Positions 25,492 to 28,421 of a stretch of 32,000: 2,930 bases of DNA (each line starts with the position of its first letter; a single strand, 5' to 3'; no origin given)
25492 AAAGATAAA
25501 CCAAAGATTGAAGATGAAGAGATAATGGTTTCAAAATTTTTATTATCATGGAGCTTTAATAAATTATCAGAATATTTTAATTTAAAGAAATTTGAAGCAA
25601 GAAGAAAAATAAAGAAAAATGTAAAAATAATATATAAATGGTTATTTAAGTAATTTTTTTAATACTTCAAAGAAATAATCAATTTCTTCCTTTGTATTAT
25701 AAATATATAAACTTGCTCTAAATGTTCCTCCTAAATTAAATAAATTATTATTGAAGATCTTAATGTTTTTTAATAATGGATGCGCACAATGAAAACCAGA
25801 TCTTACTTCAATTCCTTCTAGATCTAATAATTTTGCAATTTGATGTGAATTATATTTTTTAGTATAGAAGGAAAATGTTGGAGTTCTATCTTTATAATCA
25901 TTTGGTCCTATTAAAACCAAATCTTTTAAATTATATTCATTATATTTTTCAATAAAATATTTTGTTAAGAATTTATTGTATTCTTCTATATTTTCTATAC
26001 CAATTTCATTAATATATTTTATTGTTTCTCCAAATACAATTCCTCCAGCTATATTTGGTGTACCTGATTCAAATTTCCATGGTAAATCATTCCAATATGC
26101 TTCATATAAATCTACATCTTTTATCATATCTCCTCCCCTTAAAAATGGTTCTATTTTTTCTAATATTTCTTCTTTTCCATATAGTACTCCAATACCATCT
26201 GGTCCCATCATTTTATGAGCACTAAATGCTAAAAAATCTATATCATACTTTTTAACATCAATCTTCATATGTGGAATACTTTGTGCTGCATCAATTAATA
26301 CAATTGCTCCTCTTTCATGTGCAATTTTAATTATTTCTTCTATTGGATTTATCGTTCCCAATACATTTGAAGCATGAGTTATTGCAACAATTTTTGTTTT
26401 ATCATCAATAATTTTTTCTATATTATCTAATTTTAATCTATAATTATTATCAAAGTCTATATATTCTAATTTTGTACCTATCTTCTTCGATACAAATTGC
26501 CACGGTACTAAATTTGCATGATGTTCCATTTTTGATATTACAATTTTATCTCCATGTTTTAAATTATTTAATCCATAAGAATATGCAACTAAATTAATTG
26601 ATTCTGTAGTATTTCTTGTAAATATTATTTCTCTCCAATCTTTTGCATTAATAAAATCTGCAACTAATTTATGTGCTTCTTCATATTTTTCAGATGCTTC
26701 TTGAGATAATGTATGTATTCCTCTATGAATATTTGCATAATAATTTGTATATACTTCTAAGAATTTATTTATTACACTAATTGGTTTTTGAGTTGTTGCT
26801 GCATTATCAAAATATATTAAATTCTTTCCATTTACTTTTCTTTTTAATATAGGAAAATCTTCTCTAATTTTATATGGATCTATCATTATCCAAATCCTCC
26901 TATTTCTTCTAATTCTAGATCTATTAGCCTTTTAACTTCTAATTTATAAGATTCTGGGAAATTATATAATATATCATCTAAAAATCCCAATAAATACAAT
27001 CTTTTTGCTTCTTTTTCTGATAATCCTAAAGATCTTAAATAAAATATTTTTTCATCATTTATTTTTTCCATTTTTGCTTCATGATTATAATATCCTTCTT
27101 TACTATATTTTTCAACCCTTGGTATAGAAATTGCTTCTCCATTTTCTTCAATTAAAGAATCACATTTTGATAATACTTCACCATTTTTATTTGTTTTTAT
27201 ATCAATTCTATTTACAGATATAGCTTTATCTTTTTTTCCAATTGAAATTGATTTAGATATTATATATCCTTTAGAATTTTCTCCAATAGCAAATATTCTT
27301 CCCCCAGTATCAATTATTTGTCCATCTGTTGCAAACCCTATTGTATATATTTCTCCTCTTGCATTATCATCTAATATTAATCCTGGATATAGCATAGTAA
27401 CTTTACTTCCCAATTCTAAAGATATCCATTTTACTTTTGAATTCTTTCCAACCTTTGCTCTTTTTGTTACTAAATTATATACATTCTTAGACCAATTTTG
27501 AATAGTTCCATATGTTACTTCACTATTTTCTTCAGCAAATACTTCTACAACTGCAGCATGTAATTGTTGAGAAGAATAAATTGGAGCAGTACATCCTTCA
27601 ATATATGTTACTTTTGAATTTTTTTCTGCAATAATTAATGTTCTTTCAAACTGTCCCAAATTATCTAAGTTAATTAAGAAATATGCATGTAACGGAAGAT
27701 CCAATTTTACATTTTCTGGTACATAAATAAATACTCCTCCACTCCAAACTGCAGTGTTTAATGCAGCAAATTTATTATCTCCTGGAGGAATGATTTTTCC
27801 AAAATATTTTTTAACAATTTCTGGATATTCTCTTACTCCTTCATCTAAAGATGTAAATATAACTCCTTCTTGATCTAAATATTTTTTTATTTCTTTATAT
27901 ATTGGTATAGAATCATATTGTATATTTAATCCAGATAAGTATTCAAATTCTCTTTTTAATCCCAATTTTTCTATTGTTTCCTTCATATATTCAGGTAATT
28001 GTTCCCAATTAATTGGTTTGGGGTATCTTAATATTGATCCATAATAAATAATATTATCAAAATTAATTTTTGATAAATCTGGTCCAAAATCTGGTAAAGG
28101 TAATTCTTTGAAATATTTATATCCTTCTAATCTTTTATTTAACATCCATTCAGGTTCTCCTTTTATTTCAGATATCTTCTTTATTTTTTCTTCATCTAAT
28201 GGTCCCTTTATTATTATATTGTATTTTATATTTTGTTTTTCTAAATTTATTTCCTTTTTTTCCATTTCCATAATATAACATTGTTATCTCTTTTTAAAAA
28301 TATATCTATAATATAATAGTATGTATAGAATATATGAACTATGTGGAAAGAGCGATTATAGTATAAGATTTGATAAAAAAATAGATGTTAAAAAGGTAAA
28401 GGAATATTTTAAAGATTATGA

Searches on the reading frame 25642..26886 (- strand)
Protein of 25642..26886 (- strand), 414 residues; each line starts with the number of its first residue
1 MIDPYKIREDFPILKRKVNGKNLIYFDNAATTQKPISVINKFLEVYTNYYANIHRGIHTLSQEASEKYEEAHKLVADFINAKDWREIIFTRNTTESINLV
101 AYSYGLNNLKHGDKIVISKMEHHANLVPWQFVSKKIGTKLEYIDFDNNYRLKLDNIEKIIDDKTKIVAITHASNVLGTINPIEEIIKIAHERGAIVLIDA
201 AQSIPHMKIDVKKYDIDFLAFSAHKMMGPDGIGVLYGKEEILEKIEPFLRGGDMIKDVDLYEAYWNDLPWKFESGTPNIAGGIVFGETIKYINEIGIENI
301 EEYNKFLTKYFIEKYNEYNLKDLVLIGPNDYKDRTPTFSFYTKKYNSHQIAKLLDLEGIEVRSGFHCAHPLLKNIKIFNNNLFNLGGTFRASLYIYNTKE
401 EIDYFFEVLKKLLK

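Call 71: search_protein_families(library=pfam, proteins=[window:25642-26886:-], max_evalue=0.01)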
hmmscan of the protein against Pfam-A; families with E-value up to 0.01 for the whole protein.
window:25642-26886:- (414 aa): 6 families
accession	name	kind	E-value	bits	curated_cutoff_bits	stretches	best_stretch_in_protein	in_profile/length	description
PF00266.25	Aminotran_5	-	2.4e-144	481.3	21.5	1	24-405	1-371/371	Aminotransferase class-V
PF01053.26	Cys_Met_Meta_PP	-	1.6e-10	40.5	27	1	107-228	86-201/381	Cys/Met metabolism PLP-dependent enzyme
PF01041.23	DegT_DnrJ_EryC1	-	6.1e-09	36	19.8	1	68-206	23-152/360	DegT/DnrJ/EryC1/StrS aminotransferase family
PF00155.27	Aminotran_1_2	-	2.9e-08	33.8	19.7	1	68-248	44-244/361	Aminotransferase class I and II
PF01212.27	Beta_elim_lyase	-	0.00083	19.2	27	1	136-244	94-218/288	Beta-eliminating lyase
PF03841.19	SelA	-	0.0096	15.4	22.8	0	134-246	109-234/367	L-seryl-tRNA selenium transferase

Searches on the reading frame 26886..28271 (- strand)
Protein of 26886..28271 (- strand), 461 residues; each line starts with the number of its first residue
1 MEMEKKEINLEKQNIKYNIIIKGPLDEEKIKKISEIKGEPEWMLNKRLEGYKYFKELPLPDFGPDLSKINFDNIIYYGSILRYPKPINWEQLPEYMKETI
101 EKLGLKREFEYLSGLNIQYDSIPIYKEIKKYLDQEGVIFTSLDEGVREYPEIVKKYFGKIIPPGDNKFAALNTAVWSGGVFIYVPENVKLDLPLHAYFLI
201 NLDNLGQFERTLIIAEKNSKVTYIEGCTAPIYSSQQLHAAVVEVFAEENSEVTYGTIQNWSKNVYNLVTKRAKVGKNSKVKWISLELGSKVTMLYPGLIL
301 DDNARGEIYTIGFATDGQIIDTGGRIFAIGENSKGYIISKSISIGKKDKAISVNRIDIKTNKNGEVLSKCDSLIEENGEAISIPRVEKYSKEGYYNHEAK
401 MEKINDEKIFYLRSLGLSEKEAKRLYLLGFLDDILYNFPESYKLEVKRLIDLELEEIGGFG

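Call 71: search_protein_families(library=pfam, proteins=[window:26886-28271:-], max_evalue=0.01)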
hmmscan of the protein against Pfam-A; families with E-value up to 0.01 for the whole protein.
window:26886-28271:- (461 aa): 2 families
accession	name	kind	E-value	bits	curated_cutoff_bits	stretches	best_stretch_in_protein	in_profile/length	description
PF01458.23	SUFBD_core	-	6.9e-54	183.2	27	1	199-430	2-232/232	SUF system FeS cluster assembly, SufBD core domain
PF19295.5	SufBD_N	-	1.3e-13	51.4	23.5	1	134-194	110-170/172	SufBD protein N-terminal region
